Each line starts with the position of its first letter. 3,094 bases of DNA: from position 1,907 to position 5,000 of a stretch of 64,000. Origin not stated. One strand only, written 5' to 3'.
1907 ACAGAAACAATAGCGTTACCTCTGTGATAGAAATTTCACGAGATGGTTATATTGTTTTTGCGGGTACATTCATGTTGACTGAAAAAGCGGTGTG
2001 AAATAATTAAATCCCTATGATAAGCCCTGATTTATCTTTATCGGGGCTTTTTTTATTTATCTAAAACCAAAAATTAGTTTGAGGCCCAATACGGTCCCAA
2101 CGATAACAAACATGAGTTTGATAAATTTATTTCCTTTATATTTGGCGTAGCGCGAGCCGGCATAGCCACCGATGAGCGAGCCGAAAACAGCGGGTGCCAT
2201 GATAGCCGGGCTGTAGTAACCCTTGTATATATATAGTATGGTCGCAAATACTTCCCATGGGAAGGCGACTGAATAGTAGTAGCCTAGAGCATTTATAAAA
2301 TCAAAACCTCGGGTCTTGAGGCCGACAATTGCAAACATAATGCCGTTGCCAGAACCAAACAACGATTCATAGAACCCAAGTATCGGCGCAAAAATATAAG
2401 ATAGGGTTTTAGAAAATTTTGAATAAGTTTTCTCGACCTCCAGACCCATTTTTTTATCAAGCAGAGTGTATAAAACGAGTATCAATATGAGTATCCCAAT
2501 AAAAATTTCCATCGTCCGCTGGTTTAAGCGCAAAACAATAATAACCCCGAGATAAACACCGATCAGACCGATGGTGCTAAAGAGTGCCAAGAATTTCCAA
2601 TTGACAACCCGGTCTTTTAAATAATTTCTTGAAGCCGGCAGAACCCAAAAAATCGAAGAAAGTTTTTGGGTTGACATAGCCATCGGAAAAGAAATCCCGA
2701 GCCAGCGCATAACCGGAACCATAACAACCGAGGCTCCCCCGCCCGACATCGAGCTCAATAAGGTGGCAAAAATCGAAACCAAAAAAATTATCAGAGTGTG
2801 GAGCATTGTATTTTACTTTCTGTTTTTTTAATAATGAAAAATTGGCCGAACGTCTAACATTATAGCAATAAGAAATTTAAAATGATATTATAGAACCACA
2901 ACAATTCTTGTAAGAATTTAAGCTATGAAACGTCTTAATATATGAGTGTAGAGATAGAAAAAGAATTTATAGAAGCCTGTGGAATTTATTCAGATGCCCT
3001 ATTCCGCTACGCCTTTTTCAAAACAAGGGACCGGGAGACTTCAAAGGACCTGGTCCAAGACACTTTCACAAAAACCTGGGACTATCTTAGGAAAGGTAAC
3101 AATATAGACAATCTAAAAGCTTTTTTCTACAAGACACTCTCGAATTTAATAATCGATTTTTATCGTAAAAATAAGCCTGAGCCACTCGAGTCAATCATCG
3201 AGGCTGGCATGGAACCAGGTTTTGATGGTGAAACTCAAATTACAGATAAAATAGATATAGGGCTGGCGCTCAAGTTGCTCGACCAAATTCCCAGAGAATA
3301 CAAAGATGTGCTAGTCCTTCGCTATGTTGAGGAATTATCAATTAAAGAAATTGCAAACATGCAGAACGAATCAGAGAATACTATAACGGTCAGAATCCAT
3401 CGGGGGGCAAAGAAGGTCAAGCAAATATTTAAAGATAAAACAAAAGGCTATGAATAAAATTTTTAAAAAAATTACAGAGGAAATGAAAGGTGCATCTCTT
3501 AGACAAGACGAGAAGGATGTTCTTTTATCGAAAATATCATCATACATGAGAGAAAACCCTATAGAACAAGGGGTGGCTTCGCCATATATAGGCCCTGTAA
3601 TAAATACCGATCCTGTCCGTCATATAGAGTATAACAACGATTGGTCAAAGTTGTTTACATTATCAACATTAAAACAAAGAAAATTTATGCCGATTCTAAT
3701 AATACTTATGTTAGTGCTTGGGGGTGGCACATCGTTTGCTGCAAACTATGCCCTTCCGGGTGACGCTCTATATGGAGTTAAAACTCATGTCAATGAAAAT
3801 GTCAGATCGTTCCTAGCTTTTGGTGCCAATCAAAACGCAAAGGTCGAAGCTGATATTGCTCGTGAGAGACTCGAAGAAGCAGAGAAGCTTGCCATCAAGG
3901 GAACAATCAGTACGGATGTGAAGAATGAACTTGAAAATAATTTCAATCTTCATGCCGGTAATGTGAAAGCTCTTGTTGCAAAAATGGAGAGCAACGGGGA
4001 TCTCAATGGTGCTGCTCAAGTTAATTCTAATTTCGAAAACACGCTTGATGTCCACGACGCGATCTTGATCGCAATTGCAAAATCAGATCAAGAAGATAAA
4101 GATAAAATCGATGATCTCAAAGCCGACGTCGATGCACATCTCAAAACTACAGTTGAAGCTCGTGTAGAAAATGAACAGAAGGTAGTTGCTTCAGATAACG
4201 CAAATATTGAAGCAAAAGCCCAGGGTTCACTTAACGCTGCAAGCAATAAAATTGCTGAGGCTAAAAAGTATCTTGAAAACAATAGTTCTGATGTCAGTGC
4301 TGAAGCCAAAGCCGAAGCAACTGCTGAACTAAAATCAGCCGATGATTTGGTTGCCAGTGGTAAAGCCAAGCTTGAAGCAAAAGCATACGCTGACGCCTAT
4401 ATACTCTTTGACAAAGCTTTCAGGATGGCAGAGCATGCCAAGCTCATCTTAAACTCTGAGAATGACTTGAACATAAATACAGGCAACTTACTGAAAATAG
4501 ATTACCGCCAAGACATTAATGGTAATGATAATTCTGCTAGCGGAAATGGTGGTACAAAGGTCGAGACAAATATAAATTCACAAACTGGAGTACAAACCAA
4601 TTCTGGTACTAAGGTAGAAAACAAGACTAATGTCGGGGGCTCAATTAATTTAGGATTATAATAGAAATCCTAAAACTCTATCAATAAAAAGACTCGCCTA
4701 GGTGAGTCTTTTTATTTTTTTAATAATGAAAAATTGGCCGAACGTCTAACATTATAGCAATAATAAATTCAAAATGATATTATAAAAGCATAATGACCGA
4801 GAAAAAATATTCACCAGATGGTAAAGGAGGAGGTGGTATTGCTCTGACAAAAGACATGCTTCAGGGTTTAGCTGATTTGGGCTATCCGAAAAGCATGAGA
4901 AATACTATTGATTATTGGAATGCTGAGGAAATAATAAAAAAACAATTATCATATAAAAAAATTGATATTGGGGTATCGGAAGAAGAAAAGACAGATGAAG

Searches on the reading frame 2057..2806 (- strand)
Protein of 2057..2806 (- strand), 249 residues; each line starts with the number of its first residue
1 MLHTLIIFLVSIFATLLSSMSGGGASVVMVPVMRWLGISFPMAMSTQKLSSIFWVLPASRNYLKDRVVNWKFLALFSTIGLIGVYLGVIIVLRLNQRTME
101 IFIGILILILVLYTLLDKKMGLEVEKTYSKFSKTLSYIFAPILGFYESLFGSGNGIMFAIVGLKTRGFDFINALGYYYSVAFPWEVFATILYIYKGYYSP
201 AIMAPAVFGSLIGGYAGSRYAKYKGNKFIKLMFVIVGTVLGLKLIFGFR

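Call 6: search_protein_families(library=pfam, proteins=[window:2057-2806:-], max_evalue=0.01)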
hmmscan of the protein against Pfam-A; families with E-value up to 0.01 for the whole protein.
window:2057-2806:- (249 aa): 1 family
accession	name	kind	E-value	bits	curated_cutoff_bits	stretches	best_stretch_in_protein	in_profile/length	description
PF01925.25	TauE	-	1.2e-36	127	32.6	1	7-244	1-237/237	Sulfite exporter TauE/SafE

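Call 52: find_homologous_proteins(query=window:2057-2806:-, max_evalue=1e-30)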
Query window:2057-2806:- (249 aa): 262 proteins with E <= 1e-30 among 1694 candidates; the best 120 are listed.
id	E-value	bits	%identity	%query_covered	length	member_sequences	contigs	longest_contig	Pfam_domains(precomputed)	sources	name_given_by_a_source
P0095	1.2e-151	521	100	100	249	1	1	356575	PF01925.26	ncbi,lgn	-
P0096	6.1e-114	398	75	100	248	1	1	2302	PF01925.26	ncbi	-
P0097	3.0e-108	379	70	100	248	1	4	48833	PF01925.26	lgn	-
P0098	4.3e-108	379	72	96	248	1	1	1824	PF01925.26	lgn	-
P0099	5.3e-105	369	72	92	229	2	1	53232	PF01925.26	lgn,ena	-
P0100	1.5e-104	367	68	100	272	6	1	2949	PF01925.26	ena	-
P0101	4.3e-103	362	69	100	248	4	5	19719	PF01925.26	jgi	jgi:uncharacterized membrane protein YfcA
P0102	3.5e-99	349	65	100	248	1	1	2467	PF01925.26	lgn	-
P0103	1.1e-98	348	67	100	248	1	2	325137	PF01925.26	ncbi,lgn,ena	-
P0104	2.3e-98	347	67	99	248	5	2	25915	PF01925.26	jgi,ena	-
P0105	1.9e-97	344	67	98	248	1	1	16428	PF01925.26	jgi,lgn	jgi:hypothetical protein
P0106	7.0e-97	342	66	99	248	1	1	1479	PF01925.26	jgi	jgi:uncharacterized protein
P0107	1.2e-96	341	66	99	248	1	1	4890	PF01925.26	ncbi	-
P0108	1.0e-95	338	64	98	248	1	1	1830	PF01925.26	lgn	-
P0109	5.0e-95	336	65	100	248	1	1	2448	PF01925.26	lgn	-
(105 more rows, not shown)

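Call 53: find_encoding_contigs(protein=P0097, flank=6000, max_places=2)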
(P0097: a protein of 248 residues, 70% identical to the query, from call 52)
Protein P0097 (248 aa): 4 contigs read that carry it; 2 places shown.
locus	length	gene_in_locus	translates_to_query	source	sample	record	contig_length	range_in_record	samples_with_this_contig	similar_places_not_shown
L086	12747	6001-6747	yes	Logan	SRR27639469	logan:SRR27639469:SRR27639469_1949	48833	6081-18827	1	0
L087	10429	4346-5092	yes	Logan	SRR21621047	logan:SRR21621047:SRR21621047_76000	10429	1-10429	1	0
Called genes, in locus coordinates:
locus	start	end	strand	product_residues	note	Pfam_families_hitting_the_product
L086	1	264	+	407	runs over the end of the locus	PF01420:Methylase_S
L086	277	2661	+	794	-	PF04313:HSDR_N (weak), PF04851:ResIII, PF00270:DEAD, PF18766:SWI2_SNF2, PF00271:Helicase_C (weak), PF08463:EcoEI_R_C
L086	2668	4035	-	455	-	PF00078:RVT_1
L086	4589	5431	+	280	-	-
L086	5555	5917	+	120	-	-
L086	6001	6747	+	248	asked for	PF01925:TauE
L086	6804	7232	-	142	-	-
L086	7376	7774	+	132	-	PF01741:MscL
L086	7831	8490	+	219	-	PF07099:DUF1361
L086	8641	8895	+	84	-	-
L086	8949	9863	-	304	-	PF03741:TerC (weak), PF04332:DUF475, PF03741:TerC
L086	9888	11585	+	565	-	-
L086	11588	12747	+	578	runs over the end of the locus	-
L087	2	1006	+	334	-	?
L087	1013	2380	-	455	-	PF00078:RVT_1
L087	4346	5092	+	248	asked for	PF01925:TauE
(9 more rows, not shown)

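Call 54: find_encoding_contigs(protein=P0099, flank=6000, max_places=2)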
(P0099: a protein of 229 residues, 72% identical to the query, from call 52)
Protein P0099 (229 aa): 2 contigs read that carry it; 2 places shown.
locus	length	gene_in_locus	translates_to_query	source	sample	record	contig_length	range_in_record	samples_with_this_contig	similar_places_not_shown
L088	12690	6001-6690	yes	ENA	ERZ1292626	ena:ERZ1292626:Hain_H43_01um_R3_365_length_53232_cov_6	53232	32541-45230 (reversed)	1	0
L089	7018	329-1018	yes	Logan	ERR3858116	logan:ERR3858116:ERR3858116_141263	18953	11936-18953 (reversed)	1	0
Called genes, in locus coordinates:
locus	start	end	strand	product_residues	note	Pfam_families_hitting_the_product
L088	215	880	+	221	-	-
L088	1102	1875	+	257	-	PF00849:PseudoU_synth_2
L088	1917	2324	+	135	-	PF01245:Ribosomal_L19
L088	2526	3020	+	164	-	PF08123:DOT1 (weak), PF13847:Methyltransf_31 (faint)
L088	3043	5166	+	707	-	-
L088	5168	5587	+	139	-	PF07884:VKOR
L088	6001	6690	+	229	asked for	PF01925:TauE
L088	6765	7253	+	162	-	PF01467:CTP_transf_like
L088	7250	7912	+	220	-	PF07099:DUF1361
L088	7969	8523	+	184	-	PF04173:DoxD (weak), PF07681:DoxX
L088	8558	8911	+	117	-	PF01050:MannoseP_isomer, PF07883:Cupin_2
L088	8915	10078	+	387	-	PF04041:Glyco_hydro_130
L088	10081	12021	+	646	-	PF04041:Glyco_hydro_130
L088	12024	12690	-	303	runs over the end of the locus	PF03741:TerC (weak), PF04332:DUF475, PF03741:TerC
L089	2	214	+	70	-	?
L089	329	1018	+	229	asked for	PF01925:TauE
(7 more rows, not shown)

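Call 55: find_encoding_contigs(protein=P0096, flank=3000, max_places=2)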
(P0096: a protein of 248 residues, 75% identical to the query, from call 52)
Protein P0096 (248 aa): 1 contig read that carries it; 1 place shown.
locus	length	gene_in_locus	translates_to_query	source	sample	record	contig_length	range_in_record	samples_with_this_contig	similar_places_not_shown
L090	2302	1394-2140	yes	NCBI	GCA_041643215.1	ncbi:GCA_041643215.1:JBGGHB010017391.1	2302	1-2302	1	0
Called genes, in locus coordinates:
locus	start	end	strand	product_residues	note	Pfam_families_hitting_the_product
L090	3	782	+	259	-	?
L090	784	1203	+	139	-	PF07884:VKOR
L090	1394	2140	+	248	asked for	PF01925:TauE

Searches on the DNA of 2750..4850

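Call 44: search_rna_families(source=window, start=2750, end=4850, threshold=evalue, max_evalue=1)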
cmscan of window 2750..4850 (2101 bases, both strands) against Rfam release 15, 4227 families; matches with E-value up to 1: 8.
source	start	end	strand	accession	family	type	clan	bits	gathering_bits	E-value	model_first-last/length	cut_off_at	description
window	4648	4718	+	RF02064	STnc370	Gene; sRNA;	-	27.9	54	0.49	1-71/71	no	Enterobacterial sRNA STnc370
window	4677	4800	-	RF00121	MicC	Gene; sRNA;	-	26.3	90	0.39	1-123/123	no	MicC RNA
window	4680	4721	+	RF03751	mir-7445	Gene; miRNA;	-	25.8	79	0.12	1-60/60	no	mir-7445 microRNA precursor family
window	4680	4719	-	RF03751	mir-7445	Gene; miRNA;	-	24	79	0.33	1-60/60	no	mir-7445 microRNA precursor family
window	4655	4730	+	RF02621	BSnc120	Gene; sRNA;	-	22.6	114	0.044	1-88/88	no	Brucella sRNA 120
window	4679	4752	-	RF02063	STnc350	Gene; sRNA;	-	21.1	60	0.72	1-68/68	no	Salmonella enterica sRNA STnc350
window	4167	4234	-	RF00898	mir-242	Gene; miRNA;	-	20.2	54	0.83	1-77/77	no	mir-242 microRNA precursor family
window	4675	4726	-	RF04186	mir-278_2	Gene; miRNA;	-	19.5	70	0.83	1-79/79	no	mir-278_2 microRNA precursor family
